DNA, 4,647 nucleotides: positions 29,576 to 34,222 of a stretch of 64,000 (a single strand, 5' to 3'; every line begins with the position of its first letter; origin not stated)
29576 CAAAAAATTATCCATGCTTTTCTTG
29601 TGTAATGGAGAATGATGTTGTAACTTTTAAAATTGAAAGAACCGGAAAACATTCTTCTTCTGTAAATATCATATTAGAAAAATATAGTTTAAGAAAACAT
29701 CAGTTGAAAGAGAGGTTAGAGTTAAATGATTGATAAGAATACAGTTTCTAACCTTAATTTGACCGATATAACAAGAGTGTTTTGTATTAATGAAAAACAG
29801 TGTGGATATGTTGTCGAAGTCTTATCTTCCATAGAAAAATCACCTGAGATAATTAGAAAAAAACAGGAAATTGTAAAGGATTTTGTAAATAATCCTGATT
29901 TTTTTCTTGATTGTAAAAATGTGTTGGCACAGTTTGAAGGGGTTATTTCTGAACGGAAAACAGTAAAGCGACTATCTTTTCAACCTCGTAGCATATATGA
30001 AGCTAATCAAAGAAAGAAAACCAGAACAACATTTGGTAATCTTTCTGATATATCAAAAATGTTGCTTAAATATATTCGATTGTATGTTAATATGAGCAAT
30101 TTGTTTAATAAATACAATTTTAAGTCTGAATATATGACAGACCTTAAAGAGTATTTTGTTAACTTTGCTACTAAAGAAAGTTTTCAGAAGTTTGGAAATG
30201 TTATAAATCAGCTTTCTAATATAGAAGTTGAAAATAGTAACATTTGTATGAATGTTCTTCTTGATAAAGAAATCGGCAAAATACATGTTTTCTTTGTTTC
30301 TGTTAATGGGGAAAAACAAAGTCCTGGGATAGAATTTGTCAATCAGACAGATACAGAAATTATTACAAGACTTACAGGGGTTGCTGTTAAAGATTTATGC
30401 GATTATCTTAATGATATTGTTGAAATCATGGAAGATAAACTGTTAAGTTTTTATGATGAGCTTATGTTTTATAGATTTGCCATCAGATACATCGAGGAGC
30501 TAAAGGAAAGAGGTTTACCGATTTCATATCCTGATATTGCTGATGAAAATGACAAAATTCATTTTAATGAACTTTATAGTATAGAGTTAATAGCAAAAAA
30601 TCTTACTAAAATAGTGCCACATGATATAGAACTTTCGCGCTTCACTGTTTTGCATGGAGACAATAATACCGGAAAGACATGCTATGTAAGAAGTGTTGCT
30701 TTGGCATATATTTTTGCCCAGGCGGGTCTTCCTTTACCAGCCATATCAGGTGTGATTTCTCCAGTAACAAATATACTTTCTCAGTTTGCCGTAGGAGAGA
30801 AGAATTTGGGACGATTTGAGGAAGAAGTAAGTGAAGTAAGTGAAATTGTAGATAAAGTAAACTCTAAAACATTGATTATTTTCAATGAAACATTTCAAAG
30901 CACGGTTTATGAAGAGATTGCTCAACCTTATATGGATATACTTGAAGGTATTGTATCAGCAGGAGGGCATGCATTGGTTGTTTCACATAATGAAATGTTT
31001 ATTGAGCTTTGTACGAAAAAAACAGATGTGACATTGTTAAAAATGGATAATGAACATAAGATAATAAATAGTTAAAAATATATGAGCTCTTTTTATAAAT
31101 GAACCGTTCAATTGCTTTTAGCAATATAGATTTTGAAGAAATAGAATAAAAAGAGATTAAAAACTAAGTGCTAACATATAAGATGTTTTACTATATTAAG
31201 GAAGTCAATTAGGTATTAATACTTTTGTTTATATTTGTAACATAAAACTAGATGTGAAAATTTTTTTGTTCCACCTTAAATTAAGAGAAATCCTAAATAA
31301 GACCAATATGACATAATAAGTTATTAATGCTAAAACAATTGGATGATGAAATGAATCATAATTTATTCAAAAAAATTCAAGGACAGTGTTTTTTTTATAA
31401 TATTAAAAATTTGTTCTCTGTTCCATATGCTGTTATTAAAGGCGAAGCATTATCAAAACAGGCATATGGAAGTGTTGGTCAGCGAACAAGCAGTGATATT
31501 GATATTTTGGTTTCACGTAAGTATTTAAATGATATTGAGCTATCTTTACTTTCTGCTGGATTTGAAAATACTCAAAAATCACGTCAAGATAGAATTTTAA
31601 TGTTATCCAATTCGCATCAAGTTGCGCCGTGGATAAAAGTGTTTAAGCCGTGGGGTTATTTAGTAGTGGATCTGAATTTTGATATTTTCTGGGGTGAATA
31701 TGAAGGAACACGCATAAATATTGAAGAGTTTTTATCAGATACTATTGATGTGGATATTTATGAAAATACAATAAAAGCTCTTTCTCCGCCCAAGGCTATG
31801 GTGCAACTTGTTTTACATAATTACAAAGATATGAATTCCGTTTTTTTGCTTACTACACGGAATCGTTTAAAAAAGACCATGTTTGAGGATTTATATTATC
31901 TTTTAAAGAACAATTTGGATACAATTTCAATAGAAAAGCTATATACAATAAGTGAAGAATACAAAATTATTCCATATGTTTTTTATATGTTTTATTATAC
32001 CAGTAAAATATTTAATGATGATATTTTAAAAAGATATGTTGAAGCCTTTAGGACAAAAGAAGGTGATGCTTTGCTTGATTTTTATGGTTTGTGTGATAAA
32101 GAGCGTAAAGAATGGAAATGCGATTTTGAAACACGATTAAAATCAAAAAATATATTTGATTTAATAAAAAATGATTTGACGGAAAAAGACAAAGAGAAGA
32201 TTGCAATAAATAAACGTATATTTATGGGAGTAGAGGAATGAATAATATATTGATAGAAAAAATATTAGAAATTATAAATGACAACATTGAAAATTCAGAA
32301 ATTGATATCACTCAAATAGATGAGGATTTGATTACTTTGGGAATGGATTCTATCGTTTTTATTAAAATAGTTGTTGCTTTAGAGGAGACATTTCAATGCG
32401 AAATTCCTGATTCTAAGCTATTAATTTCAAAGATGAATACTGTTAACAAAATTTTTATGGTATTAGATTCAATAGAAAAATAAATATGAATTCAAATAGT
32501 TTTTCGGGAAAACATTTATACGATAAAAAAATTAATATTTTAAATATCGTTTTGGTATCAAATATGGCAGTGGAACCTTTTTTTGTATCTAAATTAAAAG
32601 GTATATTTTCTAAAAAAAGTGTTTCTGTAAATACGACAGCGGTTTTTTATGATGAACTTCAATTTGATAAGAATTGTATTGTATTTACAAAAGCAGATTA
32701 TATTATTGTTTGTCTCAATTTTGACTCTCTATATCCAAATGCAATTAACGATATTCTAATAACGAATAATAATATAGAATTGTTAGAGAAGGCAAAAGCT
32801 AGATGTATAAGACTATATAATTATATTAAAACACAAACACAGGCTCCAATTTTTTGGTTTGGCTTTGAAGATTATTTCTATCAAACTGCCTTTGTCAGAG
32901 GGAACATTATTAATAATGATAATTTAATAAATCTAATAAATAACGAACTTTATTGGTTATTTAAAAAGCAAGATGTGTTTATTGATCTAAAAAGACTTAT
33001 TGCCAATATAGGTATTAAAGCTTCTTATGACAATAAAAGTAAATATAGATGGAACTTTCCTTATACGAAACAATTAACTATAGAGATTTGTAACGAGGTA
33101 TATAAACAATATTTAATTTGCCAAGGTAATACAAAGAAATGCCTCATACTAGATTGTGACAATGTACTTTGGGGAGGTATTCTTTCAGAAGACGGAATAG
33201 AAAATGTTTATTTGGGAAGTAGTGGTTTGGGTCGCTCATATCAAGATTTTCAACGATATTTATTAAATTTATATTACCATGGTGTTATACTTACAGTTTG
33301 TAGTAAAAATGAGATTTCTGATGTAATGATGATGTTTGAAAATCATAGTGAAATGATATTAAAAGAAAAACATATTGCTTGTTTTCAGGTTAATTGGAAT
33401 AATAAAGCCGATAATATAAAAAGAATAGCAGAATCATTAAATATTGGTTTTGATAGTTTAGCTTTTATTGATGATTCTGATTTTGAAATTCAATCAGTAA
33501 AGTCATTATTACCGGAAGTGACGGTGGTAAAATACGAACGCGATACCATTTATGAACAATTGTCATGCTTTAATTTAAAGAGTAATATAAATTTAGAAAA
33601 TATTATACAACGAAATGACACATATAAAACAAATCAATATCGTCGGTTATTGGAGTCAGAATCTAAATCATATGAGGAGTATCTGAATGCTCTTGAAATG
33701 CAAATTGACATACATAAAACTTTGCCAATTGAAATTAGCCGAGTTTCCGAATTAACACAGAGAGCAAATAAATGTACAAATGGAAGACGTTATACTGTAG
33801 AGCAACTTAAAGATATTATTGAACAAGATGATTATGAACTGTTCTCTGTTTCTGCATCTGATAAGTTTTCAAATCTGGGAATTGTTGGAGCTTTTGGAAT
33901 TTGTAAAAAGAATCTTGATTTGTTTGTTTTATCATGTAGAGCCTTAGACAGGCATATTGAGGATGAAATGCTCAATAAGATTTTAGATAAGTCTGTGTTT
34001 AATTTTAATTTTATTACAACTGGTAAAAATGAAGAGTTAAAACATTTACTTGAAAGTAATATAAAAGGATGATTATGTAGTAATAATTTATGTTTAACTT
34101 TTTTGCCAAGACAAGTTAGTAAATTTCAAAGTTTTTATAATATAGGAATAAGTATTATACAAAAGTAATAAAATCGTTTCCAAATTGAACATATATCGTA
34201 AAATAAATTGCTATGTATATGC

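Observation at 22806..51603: Hybrid RiPP / acyl-carrier biosynthetic system with two precursors, two radical SAM enzymes, YcaO and a KS/C-domain-free acylation machinery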

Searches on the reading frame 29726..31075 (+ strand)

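Call 3: search_protein_families(library=pfam, proteins=[window:29726-31075:+], max_evalue=0.01)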
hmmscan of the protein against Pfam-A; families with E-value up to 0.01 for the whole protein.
window:29726-31075:+ (449 aa): 2 families
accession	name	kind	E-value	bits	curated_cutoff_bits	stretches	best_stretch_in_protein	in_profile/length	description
PF00488.27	MutS_V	-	1.4e-12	48.4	30.2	1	308-443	2-141/188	MutS domain V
PF22160.1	PSMA-like_C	-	0.0022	18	26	1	98-140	125-166/243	Maltose-forming alpha-amylase-like, C-terminal domain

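Call 6: search_protein_families(library=ncbifam, proteins=[window:29726-31075:+], max_evalue=0.01)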
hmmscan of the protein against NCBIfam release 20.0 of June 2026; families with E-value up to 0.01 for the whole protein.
window:29726-31075:+ (449 aa): 4 families
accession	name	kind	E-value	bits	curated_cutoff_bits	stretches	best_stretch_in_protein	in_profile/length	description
NF052383.1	ATPase_KamC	equivalog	3.4e-10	39.4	300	1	266-393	266-399/508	lysine 5,6-aminomutase reactivase ATPase KamC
NF003810.1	PRK05399.1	equivalog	3.4e-10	39.2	480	1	296-389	590-689/793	DNA mismatch repair protein MutS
TIGR01069.2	mutS2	equivalog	5.8e-10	38.2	400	1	267-437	290-464/790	endonuclease MutS2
TIGR01070.1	mutS1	equivalog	3.4e-06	25.7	641.7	1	294-392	579-683/840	DNA mismatch repair protein MutS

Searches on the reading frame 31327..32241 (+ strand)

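Call 3: search_protein_families(library=pfam, proteins=[window:31327-32241:+], max_evalue=0.01)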
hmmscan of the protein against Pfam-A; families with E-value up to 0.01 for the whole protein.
window:31327-32241:+ (304 aa): 1 family
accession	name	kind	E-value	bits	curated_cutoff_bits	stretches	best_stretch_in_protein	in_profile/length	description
PF14907.12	NTP_transf_5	-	8.2e-20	71.9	31.2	1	28-230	65-249/249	Uncharacterised nucleotidyltransferase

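Call 6: search_protein_families(library=ncbifam, proteins=[window:31327-32241:+], max_evalue=0.01)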
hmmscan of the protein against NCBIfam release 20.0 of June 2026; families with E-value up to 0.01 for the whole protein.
window:31327-32241:+ (304 aa): 0 families

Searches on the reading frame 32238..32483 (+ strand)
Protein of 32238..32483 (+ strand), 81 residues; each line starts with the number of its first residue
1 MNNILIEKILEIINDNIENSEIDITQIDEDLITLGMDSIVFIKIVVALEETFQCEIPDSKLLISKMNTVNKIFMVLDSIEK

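Call 4: search_protein_families(library=pfam, proteins=[window:32238-32483:+], max_evalue=0.01)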
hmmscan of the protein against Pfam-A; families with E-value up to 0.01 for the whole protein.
window:32238-32483:+ (81 aa): 1 family
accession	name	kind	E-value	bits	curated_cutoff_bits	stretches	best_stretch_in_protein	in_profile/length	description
PF00550.31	PP-binding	-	8.8e-11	42.3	20.8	1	7-62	1-55/67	Phosphopantetheine attachment site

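Call 7: search_protein_families(library=ncbifam, proteins=[window:32238-32483:+], max_evalue=0.01)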
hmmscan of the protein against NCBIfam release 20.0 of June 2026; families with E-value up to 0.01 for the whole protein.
window:32238-32483:+ (81 aa): 15 families
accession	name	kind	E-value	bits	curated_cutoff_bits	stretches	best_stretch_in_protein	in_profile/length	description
NF005480.0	PRK07081.1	equivalog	1.5e-07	31.3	72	1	19-80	16-77/83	acyl carrier protein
TIGR00517.1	acyl_carrier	equivalog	2e-07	30.8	70.45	1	5-72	4-69/77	acyl carrier protein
NF002149.0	PRK00982.1-3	equivalog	3.5e-07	30.1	106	1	6-71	5-68/78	acyl carrier protein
NF009104.0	PRK12449.1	equivalog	7e-07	29.1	70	1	4-72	5-71/80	acyl carrier protein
NF002148.0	PRK00982.1-2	subfamily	9.6e-07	28.6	71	1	5-77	5-75/79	acyl carrier protein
NF058660.1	cispen_ACP_AmcB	equivalog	6e-06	26.3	80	1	17-76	16-75/80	cispentacin biosynthesis acyl carrier protein AmcB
NF003464.0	PRK05087.1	equivalog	1e-05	25.4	68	1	7-78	5-76/78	D-alanine--poly(phosphoribitol) ligase subunit DltC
NF002151.0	PRK00982.1-5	equivalog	1.3e-05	25.2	92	1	6-71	5-68/78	acyl carrier protein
NF002150.0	PRK00982.1-4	subfamily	3e-05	24.2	66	1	6-71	7-70/80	acyl carrier protein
NF005798.0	PRK07639.1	equivalog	5e-05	23.7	100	1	4-78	5-80/91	petrobactin biosynthesis protein AsbD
NF002147.0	PRK00982.1-1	equivalog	5.8e-05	22.8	84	1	5-72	8-73/83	acyl carrier protein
NF040636.1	AcpM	exception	0.00017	21.5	146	1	5-76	6-75/93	meromycolate extension acyl carrier protein AcpM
NF052616.1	ACP_for_OlsHI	equivalog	0.0016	18.8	130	1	29-75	29-76/83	ornithine lipid biosynthesis acyl carrier protein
NF005079.0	PRK06508.1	equivalog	0.0018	18.6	83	1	7-60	6-59/93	acyl carrier protein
NF004533.0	PRK05883.1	equivalog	0.0035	17.1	72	1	7-64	26-83/100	acyl carrier protein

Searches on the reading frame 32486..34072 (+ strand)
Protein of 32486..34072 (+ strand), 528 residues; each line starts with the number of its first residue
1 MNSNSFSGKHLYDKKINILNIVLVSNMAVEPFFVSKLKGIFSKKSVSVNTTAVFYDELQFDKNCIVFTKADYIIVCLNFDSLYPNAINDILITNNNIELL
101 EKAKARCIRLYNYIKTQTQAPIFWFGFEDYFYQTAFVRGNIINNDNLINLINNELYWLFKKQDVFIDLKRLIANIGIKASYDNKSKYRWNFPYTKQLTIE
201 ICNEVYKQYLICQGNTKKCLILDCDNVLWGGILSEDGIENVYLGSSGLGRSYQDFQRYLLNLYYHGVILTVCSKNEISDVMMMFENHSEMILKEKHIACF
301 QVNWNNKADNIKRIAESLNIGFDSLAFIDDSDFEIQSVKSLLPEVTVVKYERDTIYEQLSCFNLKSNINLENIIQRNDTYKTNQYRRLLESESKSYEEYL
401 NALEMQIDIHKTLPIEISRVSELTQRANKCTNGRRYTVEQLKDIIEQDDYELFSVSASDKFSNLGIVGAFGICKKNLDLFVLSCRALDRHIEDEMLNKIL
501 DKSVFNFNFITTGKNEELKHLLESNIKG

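Call 4: search_protein_families(library=pfam, proteins=[window:32486-34072:+], max_evalue=0.01)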
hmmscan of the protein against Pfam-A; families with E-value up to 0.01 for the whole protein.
window:32486-34072:+ (528 aa): 1 family
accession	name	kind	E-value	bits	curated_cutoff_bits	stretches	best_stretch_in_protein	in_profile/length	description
PF13949.11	ALIX_LYPXL_bnd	-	3.1e-05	23.9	30.8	1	334-408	138-212/295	ALIX V-shaped domain binding to HIV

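Call 7: search_protein_families(library=ncbifam, proteins=[window:32486-34072:+], max_evalue=0.01)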
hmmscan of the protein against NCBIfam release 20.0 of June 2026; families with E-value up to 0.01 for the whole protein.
window:32486-34072:+ (528 aa): 2 families
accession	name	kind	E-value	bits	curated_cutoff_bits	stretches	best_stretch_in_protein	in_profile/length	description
TIGR01686.1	FkbH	subfamily_domain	5.6e-68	229.5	146.65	1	216-503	2-289/323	FkbH domain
TIGR01681.1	HAD-SF-IIIC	subfamily_domain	1.6e-13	51.7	35.75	1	218-340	1-130/132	HAD-IIIC family phosphatase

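Call 46: find_related_loci(query=A1, collection=genome_contigs, flank=10000)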
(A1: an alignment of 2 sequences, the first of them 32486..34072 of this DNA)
Query A1 (528 aa) in genome_contigs; peptide patterns used: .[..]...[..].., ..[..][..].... (x = any residue, [..] = any of these).
39 stretches matched a pattern; 8 encode a relative of the query (tblastn E <= 1e-3); 8 distinct loci.
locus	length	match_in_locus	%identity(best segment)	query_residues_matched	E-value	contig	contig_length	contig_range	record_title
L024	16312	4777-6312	55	14-524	0e+0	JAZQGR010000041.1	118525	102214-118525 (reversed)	MAG: Eubacteriales bacterium isolate T1900044630_TS20190096.MAGScoT_cleanbin_000001 SGB_1020_k141_1154435, whole genome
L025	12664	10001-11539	56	16-526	0e+0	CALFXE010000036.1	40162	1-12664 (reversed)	MAG TPA_asm: uncultured Paludibacter sp. isolate SRR3901694_bin.109_CONCOCT_v1.1_MAG genome assembly, contig: ERZ778021.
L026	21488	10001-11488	52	21-518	3e-164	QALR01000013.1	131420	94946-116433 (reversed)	MAG: Clostridiales bacterium isolate CIM:MAG 413 contig_7761, whole genome shotgun sequence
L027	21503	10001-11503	51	20-523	2e-166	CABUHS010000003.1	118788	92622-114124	MAG TPA_asm: uncultured Clostridiales bacterium isolate MGYG-HGUT-04030 genome assembly, contig: GUT_GENOME254230_3, who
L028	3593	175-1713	49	9-522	9e-154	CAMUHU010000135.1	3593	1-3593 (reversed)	MAG TPA_asm: uncultured Clostridium sp. isolate SRR14038232_bin.19_metawrap_v1.3_MAG genome assembly, contig: NODE.20920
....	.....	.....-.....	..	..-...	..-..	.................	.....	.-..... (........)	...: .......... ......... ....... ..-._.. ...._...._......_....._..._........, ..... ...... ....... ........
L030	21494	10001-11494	48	21-524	3e-157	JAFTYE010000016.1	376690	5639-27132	MAG: Clostridia bacterium isolate RGIG4257 Roe_deer_Colon-5__c1925, whole genome shotgun sequence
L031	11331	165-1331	57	103-492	1e-149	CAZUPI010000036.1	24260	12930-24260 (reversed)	MAG TPA_asm: uncultured Ruminococcus sp. isolate SRP222994_co1_84 genome assembly, contig: NODE_4111_length_24260_cov_5.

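Call 68: search_protein_families(library=pfam, proteins=[L027:7510-8217:+, L027:8208-8774:+, L027:11521-12606:+, L026:11899-12933:+, L028:2014-3123:+, L030:8753-9313:+, L027:3050-4468:+, L024:10324-11355:+, L026:2966-4012:+, L026:580-1599:+], max_evalue=0.01)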
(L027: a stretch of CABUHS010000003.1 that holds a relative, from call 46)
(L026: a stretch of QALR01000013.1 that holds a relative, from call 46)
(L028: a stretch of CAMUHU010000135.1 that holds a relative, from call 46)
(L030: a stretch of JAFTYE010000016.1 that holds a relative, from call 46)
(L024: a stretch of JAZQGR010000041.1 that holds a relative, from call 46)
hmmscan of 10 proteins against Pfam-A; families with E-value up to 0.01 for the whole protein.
L027:7510-8217:+ (236 aa): 1 family
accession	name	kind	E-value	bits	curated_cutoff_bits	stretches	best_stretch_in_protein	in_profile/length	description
PF01902.24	Diphthami_syn_2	-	2.5e-27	96.3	23.2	1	27-214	2-192/219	Diphthamide synthase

L027:8208-8774:+ (189 aa): 1 family
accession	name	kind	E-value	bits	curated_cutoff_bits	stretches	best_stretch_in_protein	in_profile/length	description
PF00800.23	PDT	-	2.8e-05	24.4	25.2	1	31-174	13-161/181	Prephenate dehydratase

L027:11521-12606:+ (362 aa): 0 families

L026:11899-12933:+ (345 aa): 2 families
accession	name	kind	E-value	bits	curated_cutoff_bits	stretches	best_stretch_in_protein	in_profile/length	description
PF07061.16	Swi5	-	0.00069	20.1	22.1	0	214-249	31-66/80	Swi5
PF14399.12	BtrH_N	-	0.0033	18.1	29.7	1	98-167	63-133/134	Butirosin biosynthesis protein H, N-terminal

L028:2014-3123:+ (370 aa): 1 family
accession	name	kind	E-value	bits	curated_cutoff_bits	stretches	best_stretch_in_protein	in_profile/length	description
PF13529.12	Peptidase_C39_2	-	0.0007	20.6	24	0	84-165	59-141/143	Peptidase_C39 like family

L030:8753-9313:+ (187 aa): 5 families
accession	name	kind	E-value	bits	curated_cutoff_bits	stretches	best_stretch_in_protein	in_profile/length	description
PF08123.19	DOT1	-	1.5e-06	28.3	23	1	27-82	23-79/205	Histone methylation protein DOT1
PF13649.12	Methyltransf_25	-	7.9e-06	26.9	27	1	51-112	2-62/97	Methyltransferase domain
PF08241.18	Methyltransf_11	-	3e-05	25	21.2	1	51-110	1-56/95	Methyltransferase domain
PF02390.23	Methyltransf_4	-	0.0037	17.2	24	1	49-108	4-64/173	Putative methyltransferase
PF03602.21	Cons_hypoth95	-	0.0068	16.5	24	1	45-111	40-107/182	Conserved hypothetical protein 95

L027:3050-4468:+ (473 aa): 3 families
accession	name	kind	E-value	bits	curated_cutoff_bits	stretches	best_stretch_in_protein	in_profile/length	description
PF04055.27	Radical_SAM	-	1.5e-09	38.7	29.5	1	88-245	2-146/166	Radical SAM superfamily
PF13353.11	Fer4_12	-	0.00026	21.7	22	1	92-215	14-124/137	4Fe-4S single cluster domain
PF19417.4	RnlA_toxin_N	-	0.003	18.2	24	0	122-157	32-67/82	RNase LS, bacterial toxin N-terminal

L024:10324-11355:+ (344 aa): 2 families
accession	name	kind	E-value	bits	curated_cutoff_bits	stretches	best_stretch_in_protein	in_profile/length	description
PF04055.27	Radical_SAM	-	5.5e-22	79.1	29.5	1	19-151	2-139/166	Radical SAM superfamily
PF13353.11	Fer4_12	-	3.7e-06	27.7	22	1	22-89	13-79/137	4Fe-4S single cluster domain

L026:2966-4012:+ (349 aa): 1 family
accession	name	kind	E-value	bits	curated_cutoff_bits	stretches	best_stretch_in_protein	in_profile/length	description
PF13555.12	AAA_29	-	0.0035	17.5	27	1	159-191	8-38/61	P-loop containing region of AAA domain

L026:580-1599:+ (340 aa): 1 family
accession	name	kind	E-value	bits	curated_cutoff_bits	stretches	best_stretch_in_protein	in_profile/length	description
PF11083.13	Relaxase_C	-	0.0049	17.5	30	0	91-174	24-105/125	C-terminal helical hairpin domain from relaxase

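Call 97: search_solved_structures(query=A1, max_evalue=0.1)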
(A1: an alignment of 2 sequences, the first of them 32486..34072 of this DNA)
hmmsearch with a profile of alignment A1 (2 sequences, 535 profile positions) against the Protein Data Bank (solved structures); distinct sequences matched with E-value up to 0.1: 1.
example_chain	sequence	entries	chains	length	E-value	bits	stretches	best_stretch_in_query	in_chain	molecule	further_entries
3slr_A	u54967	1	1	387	6.6e-39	137.4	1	212-347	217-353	uncharacterized protein BF1531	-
